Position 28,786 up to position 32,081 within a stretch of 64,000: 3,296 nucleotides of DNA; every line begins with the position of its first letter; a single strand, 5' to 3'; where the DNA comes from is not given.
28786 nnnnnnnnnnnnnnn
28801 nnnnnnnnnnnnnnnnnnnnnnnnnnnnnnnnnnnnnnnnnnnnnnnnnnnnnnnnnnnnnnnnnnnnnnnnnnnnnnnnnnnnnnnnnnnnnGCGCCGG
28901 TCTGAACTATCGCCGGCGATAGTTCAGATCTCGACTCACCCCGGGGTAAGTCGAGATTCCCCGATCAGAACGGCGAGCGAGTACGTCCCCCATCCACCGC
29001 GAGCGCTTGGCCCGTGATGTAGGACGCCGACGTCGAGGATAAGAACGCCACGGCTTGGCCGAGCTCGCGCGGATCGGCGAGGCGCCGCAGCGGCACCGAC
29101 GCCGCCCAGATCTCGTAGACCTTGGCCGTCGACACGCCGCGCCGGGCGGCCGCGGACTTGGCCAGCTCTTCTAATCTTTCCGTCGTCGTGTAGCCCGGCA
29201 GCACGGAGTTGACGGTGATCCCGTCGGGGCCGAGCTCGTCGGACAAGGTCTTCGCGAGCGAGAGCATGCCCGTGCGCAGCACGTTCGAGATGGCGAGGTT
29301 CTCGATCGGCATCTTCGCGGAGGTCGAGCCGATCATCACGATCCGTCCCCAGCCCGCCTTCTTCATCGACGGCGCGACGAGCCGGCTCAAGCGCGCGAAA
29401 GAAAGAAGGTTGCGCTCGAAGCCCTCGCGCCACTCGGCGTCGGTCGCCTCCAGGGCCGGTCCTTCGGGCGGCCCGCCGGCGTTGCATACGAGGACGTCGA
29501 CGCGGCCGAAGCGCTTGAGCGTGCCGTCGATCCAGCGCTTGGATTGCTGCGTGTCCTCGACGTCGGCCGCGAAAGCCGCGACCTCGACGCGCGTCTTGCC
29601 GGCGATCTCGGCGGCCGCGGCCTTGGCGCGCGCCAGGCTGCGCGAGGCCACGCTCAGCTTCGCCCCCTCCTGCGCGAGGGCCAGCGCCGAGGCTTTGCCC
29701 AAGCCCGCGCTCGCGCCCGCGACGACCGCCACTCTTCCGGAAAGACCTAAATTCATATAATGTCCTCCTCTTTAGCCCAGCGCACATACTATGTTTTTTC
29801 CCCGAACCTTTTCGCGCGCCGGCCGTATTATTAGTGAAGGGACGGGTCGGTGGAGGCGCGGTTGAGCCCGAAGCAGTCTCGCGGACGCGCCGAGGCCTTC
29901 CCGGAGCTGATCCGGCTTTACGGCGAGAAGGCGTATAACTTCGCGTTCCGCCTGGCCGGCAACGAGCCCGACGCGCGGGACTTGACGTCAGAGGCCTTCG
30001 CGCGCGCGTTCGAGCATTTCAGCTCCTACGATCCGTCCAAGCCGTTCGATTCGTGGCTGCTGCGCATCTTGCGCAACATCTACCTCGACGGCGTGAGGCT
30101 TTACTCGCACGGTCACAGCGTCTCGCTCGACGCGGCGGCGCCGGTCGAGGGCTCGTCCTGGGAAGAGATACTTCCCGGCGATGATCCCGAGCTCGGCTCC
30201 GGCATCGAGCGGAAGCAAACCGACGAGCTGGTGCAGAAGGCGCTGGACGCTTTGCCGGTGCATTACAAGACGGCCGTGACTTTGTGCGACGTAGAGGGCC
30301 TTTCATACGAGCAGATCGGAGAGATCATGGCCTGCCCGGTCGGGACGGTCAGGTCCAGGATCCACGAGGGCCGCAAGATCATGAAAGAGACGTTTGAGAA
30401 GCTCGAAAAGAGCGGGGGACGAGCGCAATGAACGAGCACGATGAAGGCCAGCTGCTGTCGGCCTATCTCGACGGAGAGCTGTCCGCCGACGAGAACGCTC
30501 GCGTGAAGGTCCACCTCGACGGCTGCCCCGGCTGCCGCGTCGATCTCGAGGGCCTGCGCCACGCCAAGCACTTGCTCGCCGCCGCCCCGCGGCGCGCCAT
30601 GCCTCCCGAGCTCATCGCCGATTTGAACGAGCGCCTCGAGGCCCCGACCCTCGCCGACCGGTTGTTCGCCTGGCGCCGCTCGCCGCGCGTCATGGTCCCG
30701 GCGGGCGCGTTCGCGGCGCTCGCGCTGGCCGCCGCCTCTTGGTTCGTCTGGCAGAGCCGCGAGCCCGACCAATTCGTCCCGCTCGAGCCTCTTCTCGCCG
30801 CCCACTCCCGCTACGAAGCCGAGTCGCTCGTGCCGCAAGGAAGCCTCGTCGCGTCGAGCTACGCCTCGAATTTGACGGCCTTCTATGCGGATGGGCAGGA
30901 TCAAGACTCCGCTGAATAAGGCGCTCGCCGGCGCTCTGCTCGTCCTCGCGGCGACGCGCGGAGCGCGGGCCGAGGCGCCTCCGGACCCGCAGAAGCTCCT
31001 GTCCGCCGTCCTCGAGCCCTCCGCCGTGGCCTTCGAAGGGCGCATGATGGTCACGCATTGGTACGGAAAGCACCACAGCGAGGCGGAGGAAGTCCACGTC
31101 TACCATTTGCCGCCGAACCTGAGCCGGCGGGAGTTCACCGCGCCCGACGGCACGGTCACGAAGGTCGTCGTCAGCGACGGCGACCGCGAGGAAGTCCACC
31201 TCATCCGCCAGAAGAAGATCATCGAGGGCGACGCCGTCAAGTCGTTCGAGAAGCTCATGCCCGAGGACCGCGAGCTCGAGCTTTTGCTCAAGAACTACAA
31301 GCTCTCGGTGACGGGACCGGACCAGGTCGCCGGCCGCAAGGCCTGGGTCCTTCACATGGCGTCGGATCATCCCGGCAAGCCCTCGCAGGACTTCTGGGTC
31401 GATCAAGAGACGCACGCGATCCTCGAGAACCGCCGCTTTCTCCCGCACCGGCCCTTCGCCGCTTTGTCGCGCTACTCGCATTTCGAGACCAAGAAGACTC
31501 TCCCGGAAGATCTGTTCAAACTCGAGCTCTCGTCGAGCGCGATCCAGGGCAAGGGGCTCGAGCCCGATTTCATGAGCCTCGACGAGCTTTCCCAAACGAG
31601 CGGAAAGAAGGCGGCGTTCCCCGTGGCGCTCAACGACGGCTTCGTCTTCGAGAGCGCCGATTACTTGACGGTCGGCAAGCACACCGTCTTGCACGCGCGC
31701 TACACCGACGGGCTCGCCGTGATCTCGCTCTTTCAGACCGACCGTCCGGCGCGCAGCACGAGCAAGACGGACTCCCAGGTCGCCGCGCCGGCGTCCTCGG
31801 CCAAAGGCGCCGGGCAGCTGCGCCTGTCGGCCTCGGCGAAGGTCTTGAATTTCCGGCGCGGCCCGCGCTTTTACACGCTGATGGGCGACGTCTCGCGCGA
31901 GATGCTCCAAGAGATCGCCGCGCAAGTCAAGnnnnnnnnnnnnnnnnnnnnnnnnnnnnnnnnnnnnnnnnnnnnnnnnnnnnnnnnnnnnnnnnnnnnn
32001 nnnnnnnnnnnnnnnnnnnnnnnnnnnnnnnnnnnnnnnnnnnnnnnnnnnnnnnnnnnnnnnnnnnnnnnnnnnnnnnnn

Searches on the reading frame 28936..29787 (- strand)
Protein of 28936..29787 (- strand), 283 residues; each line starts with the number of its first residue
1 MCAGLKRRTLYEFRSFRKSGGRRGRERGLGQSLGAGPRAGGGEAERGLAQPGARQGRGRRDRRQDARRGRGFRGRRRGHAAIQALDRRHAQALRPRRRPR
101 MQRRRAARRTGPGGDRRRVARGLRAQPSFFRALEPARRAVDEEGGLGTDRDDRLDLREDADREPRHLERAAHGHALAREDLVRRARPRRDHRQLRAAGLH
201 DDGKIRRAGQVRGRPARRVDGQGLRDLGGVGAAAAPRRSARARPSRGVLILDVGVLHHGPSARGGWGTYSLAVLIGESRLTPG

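Call 9: search_protein_families(library=pfam, proteins=[window:28936-29787:-], max_evalue=0.01)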
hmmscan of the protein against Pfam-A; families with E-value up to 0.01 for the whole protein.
window:28936-29787:- (283 aa): 0 families

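Call 24: search_protein_families(library=pfam, proteins=[window:28965-29756:-], max_evalue=0.001)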
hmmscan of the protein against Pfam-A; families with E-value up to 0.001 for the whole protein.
window:28965-29756:- (263 aa): 3 families
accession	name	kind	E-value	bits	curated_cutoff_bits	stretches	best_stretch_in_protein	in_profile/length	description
PF13561.12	adh_short_C2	-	1.6e-52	178.9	27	1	14-258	1-235/236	Enoyl-(Acyl carrier protein) reductase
PF00106.31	adh_short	-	2.3e-44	151.7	26.6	1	8-199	1-191/195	short chain dehydrogenase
PF08659.16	KR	-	2.1e-09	38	22.6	1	11-129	4-125/180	KR domain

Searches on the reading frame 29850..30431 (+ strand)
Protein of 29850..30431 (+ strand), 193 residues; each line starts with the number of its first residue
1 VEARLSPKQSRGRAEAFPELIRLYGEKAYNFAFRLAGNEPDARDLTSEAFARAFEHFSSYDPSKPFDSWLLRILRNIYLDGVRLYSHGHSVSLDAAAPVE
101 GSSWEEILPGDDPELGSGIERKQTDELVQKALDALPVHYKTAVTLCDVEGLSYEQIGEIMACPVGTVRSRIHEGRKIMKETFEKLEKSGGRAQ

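Call 9: search_protein_families(library=pfam, proteins=[window:29850-30431:+], max_evalue=0.01)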
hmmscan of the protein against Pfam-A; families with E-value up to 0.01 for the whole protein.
window:29850-30431:+ (193 aa): 3 families
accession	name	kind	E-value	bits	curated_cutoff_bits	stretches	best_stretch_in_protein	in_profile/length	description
PF08281.18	Sigma70_r4_2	-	3.1e-16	59.2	25.7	1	126-176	2-52/54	Sigma-70, region 4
PF04542.20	Sigma70_r2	-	3.6e-14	52.7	24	1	20-83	1-66/71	Sigma-70 region 2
PF04545.22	Sigma70_r4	-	4.2e-08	33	24.1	1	131-178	1-48/50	Sigma-70, region 4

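Call 29: search_protein_families(library=ncbifam, proteins=[window:29850-30431:+], max_evalue=0.001)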
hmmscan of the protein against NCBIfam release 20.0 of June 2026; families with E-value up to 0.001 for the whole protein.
window:29850-30431:+ (193 aa): 68 families (the best 25 are shown)
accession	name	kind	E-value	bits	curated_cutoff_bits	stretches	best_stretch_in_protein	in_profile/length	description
NF007229.0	PRK09647.1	equivalog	3.3e-39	134.5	265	1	15-188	44-208/220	RNA polymerase sigma factor SigE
NF007223.0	PRK09641.1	equivalog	2.6e-36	125.2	209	1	8-184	11-186/187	RNA polymerase sigma factor SigW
TIGR02948.1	SigW_bacill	equivalog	5.1e-33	114.7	243.1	1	10-182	13-184/187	RNA polymerase sigma factor SigW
TIGR02947.1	SigH_actino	hypoth_equivalog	9.6e-28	97.2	251.55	2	124-184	121-181/193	RNA polymerase sigma-70 factor, TIGR02947 family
TIGR02939.1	RpoE_Sigma70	equivalog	1.8e-27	96.6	236.15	1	8-182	13-186/190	RNA polymerase sigma factor RpoE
NF009185.0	PRK12533.1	equivalog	6.4e-26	91.4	248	1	11-183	25-194/231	RNA polymerase sigma factor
TIGR02937.1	sigma70-ECF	superfamily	6.8e-26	90.9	42.9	1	15-180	1-163/165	sigma-70 family RNA polymerase sigma factor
NF007225.0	PRK09643.1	equivalog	2.5e-23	82.8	190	1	8-190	20-190/204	RNA polymerase sigma factor SigM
NF008888.0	PRK11922.1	equivalog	4.8e-23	82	204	1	3-184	18-198/231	RNA polymerase sigma factor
NF009171.0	PRK12518.1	equivalog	6.9e-22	78.2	208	1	8-184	20-186/191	RNA polymerase sigma factor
TIGR02985.1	Sig70_bacteroi1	subfamily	1.8e-21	77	126.4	1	15-181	1-161/162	RNA polymerase sigma-70 factor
NF007216.0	PRK09638.1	equivalog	2.3e-21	76.4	194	1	3-181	6-174/180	RNA polymerase sigma factor SigY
TIGR02950.1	SigM_subfam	subfamily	6.3e-21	74.9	147.95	1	19-181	4-157/159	RNA polymerase sigma factor, SigM family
NF058625.1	sigma_PG0214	equivalog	6.6e-21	74.8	130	1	15-188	4-167/170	GFO_1088 family ECF-type sigma factor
NF009166.1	PRK12513.1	equivalog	8e-21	74.6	206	1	10-180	17-184/193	RNA polymerase sigma factor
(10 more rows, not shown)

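Call 100: search_solved_structures(query=window:29850-30428:+, max_evalue=1e-10)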
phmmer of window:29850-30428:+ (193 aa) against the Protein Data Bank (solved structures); distinct sequences matched with E-value up to 1e-10: 12.
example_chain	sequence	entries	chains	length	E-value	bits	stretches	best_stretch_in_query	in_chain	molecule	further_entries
9m9d_F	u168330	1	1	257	4.4e-31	111.3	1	15-181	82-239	ECF RNA polymerase sigma factor SigE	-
9m98_F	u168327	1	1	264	4.6e-31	111.2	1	15-181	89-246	ECF RNA polymerase sigma factor SigE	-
9m9e_F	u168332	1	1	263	4.7e-31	111.2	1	15-181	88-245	ECF RNA polymerase sigma factor SigE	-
5wuq_A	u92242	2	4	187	1.2e-27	100.1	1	9-181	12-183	ECF RNA polymerase sigma factor SigW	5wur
6jcy_F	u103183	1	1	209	6.6e-21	78.1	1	15-183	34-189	ECF RNA polymerase sigma factor SigH,ECF RNA polymerase sigma factor SigE,ECF RNA polymera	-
5zx2_F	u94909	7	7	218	4e-20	75.5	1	15-183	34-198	ECF RNA polymerase sigma factor SigH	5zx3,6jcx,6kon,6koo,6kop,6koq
6in7_B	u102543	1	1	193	2.2e-19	73.1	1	5-184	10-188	RNA polymerase sigma-H factor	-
8z6g_B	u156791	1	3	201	2.3e-19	73.1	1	5-185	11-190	RNA polymerase sigma factor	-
1or7_A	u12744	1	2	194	3.1e-17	66.1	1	9-179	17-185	RNA polymerase sigma-E factor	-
6jbq_F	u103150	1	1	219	4.5e-17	65.6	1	9-179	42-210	ECF RNA polymerase sigma-E factor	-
5fgm_A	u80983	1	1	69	1.2e-12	51.2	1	125-183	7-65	ECF RNA polymerase sigma factor SigR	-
2h27_A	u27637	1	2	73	1.1e-11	48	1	121-180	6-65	RNA polymerase Sigma E factor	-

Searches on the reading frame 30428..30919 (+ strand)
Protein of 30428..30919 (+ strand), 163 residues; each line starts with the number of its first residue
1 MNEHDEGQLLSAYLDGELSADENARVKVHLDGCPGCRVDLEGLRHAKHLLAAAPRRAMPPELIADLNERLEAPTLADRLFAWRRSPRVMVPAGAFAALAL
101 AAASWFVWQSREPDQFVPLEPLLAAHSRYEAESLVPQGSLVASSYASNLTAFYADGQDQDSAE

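Call 9: search_protein_families(library=pfam, proteins=[window:30428-30919:+], max_evalue=0.01)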
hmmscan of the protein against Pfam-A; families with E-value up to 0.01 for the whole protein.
window:30428-30919:+ (163 aa): 1 family
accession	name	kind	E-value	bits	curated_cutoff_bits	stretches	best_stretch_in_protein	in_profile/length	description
PF13490.11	zf-HC2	-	9.7e-14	51.6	22.2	1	8-37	6-35/35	Putative zinc-finger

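Call 29: search_protein_families(library=ncbifam, proteins=[window:30428-30919:+], max_evalue=0.001)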
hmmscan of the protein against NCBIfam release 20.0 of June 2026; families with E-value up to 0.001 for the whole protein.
window:30428-30919:+ (163 aa): 5 families
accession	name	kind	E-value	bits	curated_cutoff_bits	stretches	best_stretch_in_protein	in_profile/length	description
NF052375.1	antisigma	equivalog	2.3e-15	57.2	100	1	9-140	1-138/217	anti-sigma factor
TIGR03988.1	antisig_RsrA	equivalog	9.2e-08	32.1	62.5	1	11-72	10-72/77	mycothiol system anti-sigma-R factor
NF052368.1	antisigmaE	subfamily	6.4e-07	29.1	50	1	8-37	9-38/48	anti-sigma factor family protein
NF010501.0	PRK13920.1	subfamily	5.8e-06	26.1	225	1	8-106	6-95/213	putative anti-sigmaE protein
TIGR02451.1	anti_sig_ChrR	subfamily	0.00021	21.2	124.5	1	4-105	2-109/216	ChrR family anti-sigma-E factor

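Call 101: search_solved_structures(query=window:30428-30916:+, max_evalue=0.01, show_alignments=2)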
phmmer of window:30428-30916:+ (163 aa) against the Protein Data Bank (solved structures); distinct sequences matched with E-value up to 0.01: 0.

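Call 102: search_protein_families(library=padloc, proteins=[window:30428-30916:+], max_evalue=0.001)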
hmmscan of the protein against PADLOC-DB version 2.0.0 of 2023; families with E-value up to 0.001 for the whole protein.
window:30428-30916:+ (163 aa): 0 families

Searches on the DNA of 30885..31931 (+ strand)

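Call 59: search_rna_families(source=L008, start=12380, end=12620, threshold=evalue, max_evalue=1)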
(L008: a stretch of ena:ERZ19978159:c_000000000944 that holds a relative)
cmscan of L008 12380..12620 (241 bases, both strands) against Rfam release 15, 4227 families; matches with E-value up to 1: 0.
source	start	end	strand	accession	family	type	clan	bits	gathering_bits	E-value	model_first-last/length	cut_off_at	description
